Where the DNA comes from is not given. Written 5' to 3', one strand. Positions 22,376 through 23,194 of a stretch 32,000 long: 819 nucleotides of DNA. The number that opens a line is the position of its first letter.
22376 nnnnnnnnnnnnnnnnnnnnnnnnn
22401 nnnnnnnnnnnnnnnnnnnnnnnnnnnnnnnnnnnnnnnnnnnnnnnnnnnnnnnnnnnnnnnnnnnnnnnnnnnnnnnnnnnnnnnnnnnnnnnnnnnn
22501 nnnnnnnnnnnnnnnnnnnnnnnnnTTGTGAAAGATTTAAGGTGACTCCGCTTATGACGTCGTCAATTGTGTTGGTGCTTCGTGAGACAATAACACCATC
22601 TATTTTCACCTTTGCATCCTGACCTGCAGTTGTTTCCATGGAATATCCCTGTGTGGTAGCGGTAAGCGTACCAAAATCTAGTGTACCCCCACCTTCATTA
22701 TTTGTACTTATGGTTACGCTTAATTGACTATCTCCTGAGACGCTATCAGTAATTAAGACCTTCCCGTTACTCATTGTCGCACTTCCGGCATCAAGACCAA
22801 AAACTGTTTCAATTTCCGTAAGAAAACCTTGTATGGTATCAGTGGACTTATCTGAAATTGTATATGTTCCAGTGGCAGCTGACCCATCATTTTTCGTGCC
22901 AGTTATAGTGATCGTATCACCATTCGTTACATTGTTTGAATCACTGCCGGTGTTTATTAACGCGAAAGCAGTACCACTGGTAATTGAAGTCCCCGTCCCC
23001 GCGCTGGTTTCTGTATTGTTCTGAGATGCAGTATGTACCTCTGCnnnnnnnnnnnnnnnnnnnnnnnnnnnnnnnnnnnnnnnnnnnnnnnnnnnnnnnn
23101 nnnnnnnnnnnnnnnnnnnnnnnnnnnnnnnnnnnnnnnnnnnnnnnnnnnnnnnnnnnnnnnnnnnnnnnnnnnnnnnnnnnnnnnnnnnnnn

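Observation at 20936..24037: Giant 1033-aa FliD cap protein with an internally duplicated ~110-aa module and triplicated head motif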

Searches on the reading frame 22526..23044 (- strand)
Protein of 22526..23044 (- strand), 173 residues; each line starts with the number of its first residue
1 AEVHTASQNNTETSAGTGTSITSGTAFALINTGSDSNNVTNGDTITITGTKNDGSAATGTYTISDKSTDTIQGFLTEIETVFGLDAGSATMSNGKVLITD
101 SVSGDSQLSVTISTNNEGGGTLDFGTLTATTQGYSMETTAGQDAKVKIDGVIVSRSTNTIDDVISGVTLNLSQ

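Call 28: search_solved_structures(query=A2, max_evalue=10, show_alignments=2)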
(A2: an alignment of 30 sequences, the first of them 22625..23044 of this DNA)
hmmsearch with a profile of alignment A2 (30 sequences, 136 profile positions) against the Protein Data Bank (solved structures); distinct sequences matched with E-value up to 10: 7.
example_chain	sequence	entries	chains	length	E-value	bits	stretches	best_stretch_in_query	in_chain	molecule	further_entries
7ytd_A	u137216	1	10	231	1.2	12.3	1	17-61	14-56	Immunoglobulin heavy constant mu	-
7ysg_A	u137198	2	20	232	1.2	12.3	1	17-61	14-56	Immunoglobulin heavy constant mu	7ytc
9p6u_A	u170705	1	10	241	1.3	12.2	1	17-61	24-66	Chimeric Immunoglobulin heavy constant mu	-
9p6v_A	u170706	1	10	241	1.3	12.2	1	17-61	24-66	Chimeric Immunoglobulin heavy constant mu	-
6ui1_C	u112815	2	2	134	1.4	12.2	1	38-65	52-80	ciA-D12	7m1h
22ps_A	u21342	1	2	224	1.4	12.1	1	14-62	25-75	ozureprubart Fab heavy chain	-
6ul6_B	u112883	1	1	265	1.8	11.8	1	38-65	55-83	ciA-D12/11/ciA-B5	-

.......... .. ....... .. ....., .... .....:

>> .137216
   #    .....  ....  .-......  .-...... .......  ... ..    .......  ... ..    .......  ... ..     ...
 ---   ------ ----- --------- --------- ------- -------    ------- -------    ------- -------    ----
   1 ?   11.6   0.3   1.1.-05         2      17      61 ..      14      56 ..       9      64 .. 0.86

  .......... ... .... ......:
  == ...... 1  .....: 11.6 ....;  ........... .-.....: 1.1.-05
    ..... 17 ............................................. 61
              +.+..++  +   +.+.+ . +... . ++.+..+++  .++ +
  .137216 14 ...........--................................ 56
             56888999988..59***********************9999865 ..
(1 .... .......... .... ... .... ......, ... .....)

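Call 29: search_protein_families(library=pfam, alignment_id=A2, max_evalue=10)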
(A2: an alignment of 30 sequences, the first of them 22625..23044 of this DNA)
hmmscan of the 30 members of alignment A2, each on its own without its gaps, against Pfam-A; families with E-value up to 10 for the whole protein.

A. member 1, window:22625-23044:- (140 aa): 1 family
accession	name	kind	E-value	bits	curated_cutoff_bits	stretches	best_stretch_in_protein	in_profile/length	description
PF19649.4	DUF6152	-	0.15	12.6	27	1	17-59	54-96/98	Family of unknown function (DUF6152)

B. families by the number of members that match (of 30 scanned): 22 families
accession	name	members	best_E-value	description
PF18914.6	DUF5666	2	0.038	Domain of unknown function (DUF5666)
PF19074.5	DUF5770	2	0.094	Family of unknown function (DUF5770)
PF24072.1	T7_gp14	1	0.0018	T7 virus internal virion protein gp14 family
PF17957.7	Big_7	1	0.028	Bacterial Ig domain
PF01778.22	Ribosomal_L28e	1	0.036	Ribosomal L28e protein family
PF24716.1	WapI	1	0.05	Immunity protein WapI-like family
PF24388.1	Permuted_GreAB-C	1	0.075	Permuted GreAB-C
PF03761.21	DUF316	1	0.088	Nematode trypsin-6-like family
PF24145.1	K1-lyase_N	1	0.094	K1 capsule-specific polysaccharide lyase, N-terminal domain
PF25654.1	MCP1_SIFV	1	0.11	Major capsid protein 1, Sulfolobus islandicus filamentous virus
PF17867.7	AAA_lid_7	1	0.12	Midasin AAA lid domain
PF01436.27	NHL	1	0.13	NHL repeat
PF05639.16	Pup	1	0.14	Pup-like protein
PF17883.6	MBG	1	0.14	MBG domain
PF18834.6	LPD22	1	0.14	Large polyvalent protein associated domain 22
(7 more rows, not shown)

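Call 38: search_protein_representatives(alignment_id=A2)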
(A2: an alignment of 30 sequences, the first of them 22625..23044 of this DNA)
Query: 30 sequences, 136 profile positions. Proteins with E-value up to 0.001 (for the whole library): 630; up to 1e-10: 300; up to 1e-30: 77. The best 150 are listed.
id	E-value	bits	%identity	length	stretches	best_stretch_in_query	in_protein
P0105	8.5e-154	521.3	-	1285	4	1-136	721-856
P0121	4.1e-149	506.1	-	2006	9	15-128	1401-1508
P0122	2.2e-140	477.8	-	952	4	1-135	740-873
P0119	5.1e-109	376.3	-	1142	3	1-128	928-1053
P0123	1.6e-96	335.8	-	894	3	3-122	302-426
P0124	1.4e-89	313.4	-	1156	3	2-133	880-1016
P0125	1.5e-87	306.8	-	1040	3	1-126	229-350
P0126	6.1e-79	278.9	-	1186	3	1-136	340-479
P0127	8.2e-76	268.7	-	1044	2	1-135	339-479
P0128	6.3e-73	259.4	-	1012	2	1-132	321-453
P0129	9.5e-71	252.4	-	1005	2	1-129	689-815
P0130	3.7e-70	250.4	-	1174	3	2-135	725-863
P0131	2.6e-66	238.0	-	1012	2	1-129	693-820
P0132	2.2e-65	235.0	-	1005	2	1-128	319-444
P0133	8.3e-65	233.1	-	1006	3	1-135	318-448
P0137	1.6e-58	212.8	-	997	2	1-135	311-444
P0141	3.9e-57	208.3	-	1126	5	7-109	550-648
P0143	6.3e-56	204.4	-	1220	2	2-135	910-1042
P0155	2.8e-42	160.2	-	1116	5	9-120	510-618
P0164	1.8e-38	147.8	-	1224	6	14-130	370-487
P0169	5.6e-37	143.0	-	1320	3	2-122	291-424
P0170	7.2e-37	142.6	-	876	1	9-136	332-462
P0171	1.6e-36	141.5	-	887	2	6-129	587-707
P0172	8.4e-36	139.2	-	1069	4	16-109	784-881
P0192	9.9e-32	126.0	-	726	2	4-128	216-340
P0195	6.8e-31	123.3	-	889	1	1-135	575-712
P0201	5.9e-30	120.2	-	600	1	4-127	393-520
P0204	3.0e-29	118.0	-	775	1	1-136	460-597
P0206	1.4e-28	115.8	-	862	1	12-128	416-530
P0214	5.5e-27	110.6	-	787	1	9-135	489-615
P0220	3.0e-26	108.2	-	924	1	4-128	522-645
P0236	2.4e-24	102.1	-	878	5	17-112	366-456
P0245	2.0e-23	99.1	-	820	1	3-127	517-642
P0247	1.3e-22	96.4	-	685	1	6-126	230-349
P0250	2.8e-22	95.4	-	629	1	13-130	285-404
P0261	1.7e-20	89.6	-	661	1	4-124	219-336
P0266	8.3e-20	87.4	-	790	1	2-125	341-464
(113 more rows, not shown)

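Call 40: search_protein_families(library=pfam, proteins=[P0123, P0155, P0164, P0169, P0172, P0192, P0201, P0220, P0245, P0250], max_evalue=0.001)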
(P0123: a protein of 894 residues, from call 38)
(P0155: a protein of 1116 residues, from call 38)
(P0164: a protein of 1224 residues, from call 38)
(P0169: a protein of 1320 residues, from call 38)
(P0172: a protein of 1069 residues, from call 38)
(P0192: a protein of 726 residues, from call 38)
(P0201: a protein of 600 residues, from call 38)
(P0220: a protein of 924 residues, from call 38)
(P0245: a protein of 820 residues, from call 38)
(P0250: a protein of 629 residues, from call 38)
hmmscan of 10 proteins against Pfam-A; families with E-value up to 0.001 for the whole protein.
P0123 (894 aa): 3 families
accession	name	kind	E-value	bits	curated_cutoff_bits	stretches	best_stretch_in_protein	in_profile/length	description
PF00700.27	Flagellin_C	-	1.3e-06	29.1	23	1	808-889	3-86/86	Bacterial flagellin C-terminal helical region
PF00669.25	Flagellin_N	-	2.5e-06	28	26.6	1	4-136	2-137/139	Bacterial flagellin N-terminal helical region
PF01436.27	NHL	-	7.6e-05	23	20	0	388-407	8-25/28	NHL repeat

P0155 (1116 aa): 0 families

P0164 (1224 aa): 4 families
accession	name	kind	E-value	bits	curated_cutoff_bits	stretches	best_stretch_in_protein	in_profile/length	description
PF07559.19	FlgE_D2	-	1e-22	81.6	22.7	1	185-347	1-123/142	Flagellar basal body protein FlaE D2 domain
PF06429.18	Flg_bbr_C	-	2e-15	56.4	23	1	1179-1222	3-46/46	Flagellar basal body rod FlgEFG protein C-terminal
PF22692.1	LlgE_F_G_D1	-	1.4e-09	38.4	27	1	88-155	1-51/64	Flagellar hook protein FlgE/F/G D1 domain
PF00460.25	Flg_bb_rod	-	0.00028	21.2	20.7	1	7-37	1-31/31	Flagella basal body rod protein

P0169 (1320 aa): 3 families
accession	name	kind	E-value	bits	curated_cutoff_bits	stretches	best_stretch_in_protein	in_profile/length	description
PF22638.1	FlgK_D1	-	2.4e-48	165.2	28.6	1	97-286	3-196/233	Flagellar hook-associated protein FlgK helical domain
PF06429.18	Flg_bbr_C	-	6.8e-13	48.3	23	1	1279-1319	6-46/46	Flagellar basal body rod FlgEFG protein C-terminal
PF00460.25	Flg_bb_rod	-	0.00075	19.9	20.7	0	8-37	1-30/31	Flagella basal body rod protein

P0172 (1069 aa): 4 families
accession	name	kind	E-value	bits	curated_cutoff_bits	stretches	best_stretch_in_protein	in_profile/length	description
PF07559.19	FlgE_D2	-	8.4e-20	72.1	22.7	1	186-350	2-127/142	Flagellar basal body protein FlaE D2 domain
PF06429.18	Flg_bbr_C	-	5.7e-17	61.4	23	1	1024-1067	3-46/46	Flagellar basal body rod FlgEFG protein C-terminal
PF22692.1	LlgE_F_G_D1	-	4e-08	33.8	27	1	88-151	1-47/64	Flagellar hook protein FlgE/F/G D1 domain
PF00460.25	Flg_bb_rod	-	4.7e-05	23.7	20.7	1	7-36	1-30/31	Flagella basal body rod protein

P0192 (726 aa): 3 families
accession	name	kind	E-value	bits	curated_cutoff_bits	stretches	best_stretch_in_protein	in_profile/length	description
PF00669.25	Flagellin_N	-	3.4e-08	34.1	26.6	1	11-134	7-136/139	Bacterial flagellin N-terminal helical region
PF00700.27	Flagellin_C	-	6.3e-05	23.7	23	1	645-725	4-86/86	Bacterial flagellin C-terminal helical region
PF02012.26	BNR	-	0.00031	20.7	27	0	196-205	1-10/12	BNR/Asp-box repeat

P0201 (600 aa): 3 families
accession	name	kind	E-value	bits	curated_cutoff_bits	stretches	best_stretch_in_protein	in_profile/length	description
PF22638.1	FlgK_D1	-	3e-56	191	28.6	1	113-338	4-233/233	Flagellar hook-associated protein FlgK helical domain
PF06429.18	Flg_bbr_C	-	2.1e-09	37.2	23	1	560-598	8-46/46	Flagellar basal body rod FlgEFG protein C-terminal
PF00460.25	Flg_bb_rod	-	4.7e-09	36.5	20.7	1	8-37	1-30/31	Flagella basal body rod protein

P0220 (924 aa): 3 families
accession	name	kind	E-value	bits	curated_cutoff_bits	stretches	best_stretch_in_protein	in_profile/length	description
PF00669.25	Flagellin_N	-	7.7e-09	36.2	26.6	1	6-139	2-139/139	Bacterial flagellin N-terminal helical region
PF00700.27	Flagellin_C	-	1.6e-07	31.9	23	1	848-923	9-86/86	Bacterial flagellin C-terminal helical region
PF02012.26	BNR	-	1.3e-06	28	27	0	200-210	1-11/12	BNR/Asp-box repeat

P0245 (820 aa): 3 families
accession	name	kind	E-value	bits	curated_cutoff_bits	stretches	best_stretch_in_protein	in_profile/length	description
PF00669.25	Flagellin_N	-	5.4e-08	33.4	26.6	1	16-137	12-135/139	Bacterial flagellin N-terminal helical region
PF02012.26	BNR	-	5.4e-08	32.1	27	0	498-508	1-11/12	BNR/Asp-box repeat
PF21471.3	Reelin_subrepeat-B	-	0.00016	21.9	27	0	293-321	54-82/127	Reelin subrepeat B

P0250 (629 aa): 4 families
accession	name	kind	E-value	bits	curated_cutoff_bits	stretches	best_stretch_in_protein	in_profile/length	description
PF06429.18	Flg_bbr_C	-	8.5e-18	64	23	1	584-627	3-46/46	Flagellar basal body rod FlgEFG protein C-terminal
PF07559.19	FlgE_D2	-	2.7e-13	51.1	22.7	1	196-300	8-65/142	Flagellar basal body protein FlaE D2 domain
PF22692.1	LlgE_F_G_D1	-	1.5e-08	35.1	27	1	88-136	1-47/64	Flagellar hook protein FlgE/F/G D1 domain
PF00460.25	Flg_bb_rod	-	6.6e-07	29.6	20.7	1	10-37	4-31/31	Flagella basal body rod protein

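Call 42: predict_structure(alignment_id=A2)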
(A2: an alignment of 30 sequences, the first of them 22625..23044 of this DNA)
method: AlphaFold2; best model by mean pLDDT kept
length: 140 residues; sequences in the alignment: 30
mean_pLDDT: 87.5   pTM: 0.82
mean pLDDT of the five models: 87.5, 85.6, 84.9, 84.8, 84.5
residues with pLDDT >= 90: 87; 70-90: 37; 50-70: 12; < 50: 4
segments of 3 or more residues with pLDDT < 50: 135-137
pLDDT, mean of each block of 10 residues (from residue 1): 89 89 96 89 93 93 96 97 95 94 85 74 81 51
secondary structure, 60 per line:
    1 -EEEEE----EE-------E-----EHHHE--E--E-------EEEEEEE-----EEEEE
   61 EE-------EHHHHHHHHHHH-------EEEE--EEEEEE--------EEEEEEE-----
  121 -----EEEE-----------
elements in order: E2-6 E44-50 E56-62 H71-81 E89-92 E95-100 E109-115 E126-129

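Call 45: list_cluster_members(proteins=[P0121, P0123, P0141, P0164, P0169, P0192, P0201, P0261, P0247, P0204])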
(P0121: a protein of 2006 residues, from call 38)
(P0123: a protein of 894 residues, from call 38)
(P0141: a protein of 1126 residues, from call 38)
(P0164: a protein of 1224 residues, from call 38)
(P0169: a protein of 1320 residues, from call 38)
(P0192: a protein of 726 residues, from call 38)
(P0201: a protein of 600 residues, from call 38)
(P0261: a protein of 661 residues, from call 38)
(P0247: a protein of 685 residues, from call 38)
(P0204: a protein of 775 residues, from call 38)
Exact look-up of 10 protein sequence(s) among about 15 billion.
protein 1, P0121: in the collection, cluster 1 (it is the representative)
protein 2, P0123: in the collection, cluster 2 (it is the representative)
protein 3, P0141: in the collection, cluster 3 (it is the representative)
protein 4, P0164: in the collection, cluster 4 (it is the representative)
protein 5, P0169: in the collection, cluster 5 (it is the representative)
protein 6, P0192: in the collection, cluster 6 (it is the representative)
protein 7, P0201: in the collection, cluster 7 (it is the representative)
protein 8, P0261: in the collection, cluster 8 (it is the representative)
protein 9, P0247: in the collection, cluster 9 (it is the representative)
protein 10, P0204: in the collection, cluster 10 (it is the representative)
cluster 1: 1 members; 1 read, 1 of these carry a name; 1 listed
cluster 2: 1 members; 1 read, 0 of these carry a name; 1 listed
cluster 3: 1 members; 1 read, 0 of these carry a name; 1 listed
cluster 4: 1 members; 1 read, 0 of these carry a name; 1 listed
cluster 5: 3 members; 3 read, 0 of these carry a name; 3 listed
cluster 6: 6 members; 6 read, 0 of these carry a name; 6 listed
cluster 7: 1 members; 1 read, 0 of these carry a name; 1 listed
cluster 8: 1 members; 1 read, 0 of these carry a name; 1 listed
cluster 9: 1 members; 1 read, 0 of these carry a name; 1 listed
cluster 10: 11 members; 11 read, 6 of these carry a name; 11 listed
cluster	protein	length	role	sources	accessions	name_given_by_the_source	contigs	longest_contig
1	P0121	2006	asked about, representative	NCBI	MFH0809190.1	MAG: flagellar filament capping protein FliD [Pseudomonadota bacterium]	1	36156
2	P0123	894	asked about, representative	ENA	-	-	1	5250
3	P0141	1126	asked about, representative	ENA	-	-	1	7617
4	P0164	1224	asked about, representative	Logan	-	-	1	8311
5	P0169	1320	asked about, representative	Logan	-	-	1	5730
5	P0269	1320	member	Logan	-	-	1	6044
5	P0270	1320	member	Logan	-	-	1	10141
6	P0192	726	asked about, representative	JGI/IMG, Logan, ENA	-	-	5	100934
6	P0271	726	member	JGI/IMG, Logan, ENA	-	-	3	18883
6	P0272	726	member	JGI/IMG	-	-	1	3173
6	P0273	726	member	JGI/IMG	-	-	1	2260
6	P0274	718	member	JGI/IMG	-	-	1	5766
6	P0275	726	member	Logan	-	-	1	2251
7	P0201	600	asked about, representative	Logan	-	-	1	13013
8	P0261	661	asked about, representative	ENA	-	-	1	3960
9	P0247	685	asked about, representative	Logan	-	-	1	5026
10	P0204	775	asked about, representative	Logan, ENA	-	-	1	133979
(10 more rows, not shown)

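Call 47: fold_search(model_id=the predicted structure, library=pdb)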
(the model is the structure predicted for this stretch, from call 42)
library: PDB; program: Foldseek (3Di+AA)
matches with E <= 10: 615; with E <= 0.001: 0
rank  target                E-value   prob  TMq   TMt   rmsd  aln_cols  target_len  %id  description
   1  9gsx_A                1.5e-02  1.00  0.57  0.12   5.3       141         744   15  Campylobacter hook-filament junction-cap complex (released 2025-04-09)
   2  9n8g_A                3.7e-02  0.95  0.39  0.18   6.9       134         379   19  In situ sheathed FlaA flagellar filament of Vibrio cholerae (released 2025-09-24)
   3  4nx9                  4.9e-02  0.69  0.33  0.21   6.9       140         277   16  Crystal structure of Pseudomonas aeruginosa flagellin FliC (released 2014-01-29)
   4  9p7r_A1               6.1e-02  0.77  0.33  0.16   6.3       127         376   16  In situ structure of the sheathed FlaB flagellar filament in Vibrio cholerae (released 2025-09-24)
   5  9n8g_C                6.8e-02  0.69  0.34  0.16   7.6       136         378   17  In situ sheathed FlaA flagellar filament of Vibrio cholerae (released 2025-09-24)
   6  9atl_A                7.6e-02  0.84  0.40  0.18   5.8       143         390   15  Cryo-EM of Stenotrophomonas maltophilia flagellum (released 2024-11-13)
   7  9n8h_A                1.4e-01  0.72  0.35  0.16   4.9       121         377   15  In situ sheathed flagellar filament of Vibrio cholerae resolved with helical reconstruction. (released 2025-09-24)
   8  9n8a_A1               1.5e-01  0.75  0.39  0.18   5.7       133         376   16  In situ structure of the sheathed FlaD flagellar filament in Vibrio cholerae (released 2025-09-24)
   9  9gsx_B                1.8e-01  0.99  0.61  0.13   5.6       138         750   16  Campylobacter hook-filament junction-cap complex (released 2025-04-09)
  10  9gnz_R                4.1e-01  0.21  0.35  0.14  11.2       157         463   10  Salmonella cap-filament complex (released 2025-04-09)
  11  8yry_H                5.1e-01  0.28  0.28  0.20   6.6        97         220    9  HER3 in complex with FAb Hu3f8 (released 2025-06-25)
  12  8xub_E                6.4e-01  0.21  0.29  0.23   6.2        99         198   15  Crystal structure of Y-50 TCR (released 2025-01-01)
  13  8i4m_A                6.4e-01  0.15  0.32  0.08  18.7       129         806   14  Portal-tail complex structure of the Cyanophage P-SCSP1u (released 2023-11-01)
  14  7o2z_H                6.8e-01  0.08  0.23  0.17   9.8       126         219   14  Crystal structure of the anti-PAS Fab 2.2 in complex with its epitope peptide (released 2021-07-07)
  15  6iwy                  8.0e-01  0.16  0.35  0.17   8.9       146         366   11  Crystal structure of the flagellar cap protein FliD from Helicobacter pylori (released 2019-05-22)
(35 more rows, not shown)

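Call 52: find_encoding_contigs(protein=P0192, flank=10000, max_places=2)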
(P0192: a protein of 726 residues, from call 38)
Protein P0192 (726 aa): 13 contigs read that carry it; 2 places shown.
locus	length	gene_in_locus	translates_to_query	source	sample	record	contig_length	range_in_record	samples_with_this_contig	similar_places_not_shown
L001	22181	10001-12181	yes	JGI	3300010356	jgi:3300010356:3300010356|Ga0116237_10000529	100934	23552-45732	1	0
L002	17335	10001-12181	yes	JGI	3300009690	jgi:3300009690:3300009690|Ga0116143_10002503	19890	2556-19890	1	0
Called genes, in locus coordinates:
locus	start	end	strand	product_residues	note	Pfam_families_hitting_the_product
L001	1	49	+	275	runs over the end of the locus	-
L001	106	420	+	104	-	-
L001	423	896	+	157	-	-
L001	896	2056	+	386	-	PF02120:Flg_hook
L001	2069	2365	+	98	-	PF01312:Bac_export_2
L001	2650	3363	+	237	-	PF00460:Flg_bb_rod (weak), PF22692:LlgE_F_G_D1, PF06429:Flg_bbr_C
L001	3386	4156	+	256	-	PF00460:Flg_bb_rod, PF22692:LlgE_F_G_D1, PF06429:Flg_bbr_C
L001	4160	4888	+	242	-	PF13144:ChapFlgA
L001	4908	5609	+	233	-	PF02107:FlgH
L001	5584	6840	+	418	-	PF02119:FlgI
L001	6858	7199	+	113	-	PF10135:Rod-binding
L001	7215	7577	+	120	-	PF04316:FlgM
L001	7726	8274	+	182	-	PF05130:FlgN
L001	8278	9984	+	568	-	PF00460:Flg_bb_rod (weak), PF22638:FlgK_D1, PF06429:Flg_bbr_C (weak)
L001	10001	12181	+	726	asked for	PF00669:Flagellin_N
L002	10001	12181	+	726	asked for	PF00669:Flagellin_N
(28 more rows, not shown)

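Call 53: find_related_loci(query=P0123, collection=genome_contigs, flank=6000)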
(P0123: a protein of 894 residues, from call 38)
Query P0123 (894 aa) in genome_contigs; peptide patterns used: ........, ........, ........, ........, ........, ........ (x = any residue, [..] = any of these).
34 stretches matched a pattern, but none encodes a relative of the query by tblastn (E <= 1e-3).

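Call 54: list_cluster_members(proteins=[P0128, P0137, P0143, P0170, P0171, P0195, P0206, P0214, P0266, P0236])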
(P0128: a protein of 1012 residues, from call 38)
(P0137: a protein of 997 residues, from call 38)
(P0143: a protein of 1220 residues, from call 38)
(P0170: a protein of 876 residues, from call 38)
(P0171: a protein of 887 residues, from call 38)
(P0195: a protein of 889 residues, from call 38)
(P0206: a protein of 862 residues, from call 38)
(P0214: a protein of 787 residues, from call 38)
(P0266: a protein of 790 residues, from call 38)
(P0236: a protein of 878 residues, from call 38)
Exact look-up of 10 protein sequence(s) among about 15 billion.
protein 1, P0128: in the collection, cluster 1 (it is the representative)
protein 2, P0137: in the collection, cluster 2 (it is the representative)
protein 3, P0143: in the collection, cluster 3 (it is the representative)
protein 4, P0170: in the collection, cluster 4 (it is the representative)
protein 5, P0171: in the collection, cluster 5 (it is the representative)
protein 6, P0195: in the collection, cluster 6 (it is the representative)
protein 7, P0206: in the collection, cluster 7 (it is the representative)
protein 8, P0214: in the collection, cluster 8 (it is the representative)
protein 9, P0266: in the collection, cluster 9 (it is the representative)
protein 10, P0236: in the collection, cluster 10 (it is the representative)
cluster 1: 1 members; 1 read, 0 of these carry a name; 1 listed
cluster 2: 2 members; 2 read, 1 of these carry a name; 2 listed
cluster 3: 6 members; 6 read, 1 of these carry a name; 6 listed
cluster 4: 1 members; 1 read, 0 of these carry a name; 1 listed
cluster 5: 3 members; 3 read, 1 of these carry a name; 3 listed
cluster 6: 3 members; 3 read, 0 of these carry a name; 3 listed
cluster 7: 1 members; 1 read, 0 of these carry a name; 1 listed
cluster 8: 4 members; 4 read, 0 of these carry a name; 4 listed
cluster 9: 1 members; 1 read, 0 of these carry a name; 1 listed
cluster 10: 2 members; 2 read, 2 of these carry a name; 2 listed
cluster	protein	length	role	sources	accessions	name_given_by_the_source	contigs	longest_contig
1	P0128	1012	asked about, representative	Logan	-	-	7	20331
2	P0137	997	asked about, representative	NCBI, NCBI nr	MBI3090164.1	MAG: flagellar filament capping protein FliD [Candidatus Tectomicrobia bacterium] | flagellar filament capping protein FliD [Candidatus Tectomicrobia bacterium]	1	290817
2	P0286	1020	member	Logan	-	-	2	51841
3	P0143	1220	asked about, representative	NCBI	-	-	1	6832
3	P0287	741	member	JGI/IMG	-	flagellar hook-associated protein 2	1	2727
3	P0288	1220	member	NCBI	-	-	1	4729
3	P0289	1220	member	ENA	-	-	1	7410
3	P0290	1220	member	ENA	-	-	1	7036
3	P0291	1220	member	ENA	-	-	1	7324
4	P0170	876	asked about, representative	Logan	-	-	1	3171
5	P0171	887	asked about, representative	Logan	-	-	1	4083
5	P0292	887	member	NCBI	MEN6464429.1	MAG: flagellar filament capping protein FliD [Syntrophaceae bacterium]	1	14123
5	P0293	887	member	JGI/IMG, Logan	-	-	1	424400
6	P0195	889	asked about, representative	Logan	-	-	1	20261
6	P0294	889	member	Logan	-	-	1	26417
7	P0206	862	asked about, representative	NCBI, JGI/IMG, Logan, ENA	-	-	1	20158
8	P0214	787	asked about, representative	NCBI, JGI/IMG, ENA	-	-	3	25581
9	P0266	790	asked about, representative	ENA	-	-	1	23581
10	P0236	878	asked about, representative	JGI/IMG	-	flagellar hook-associated protein 2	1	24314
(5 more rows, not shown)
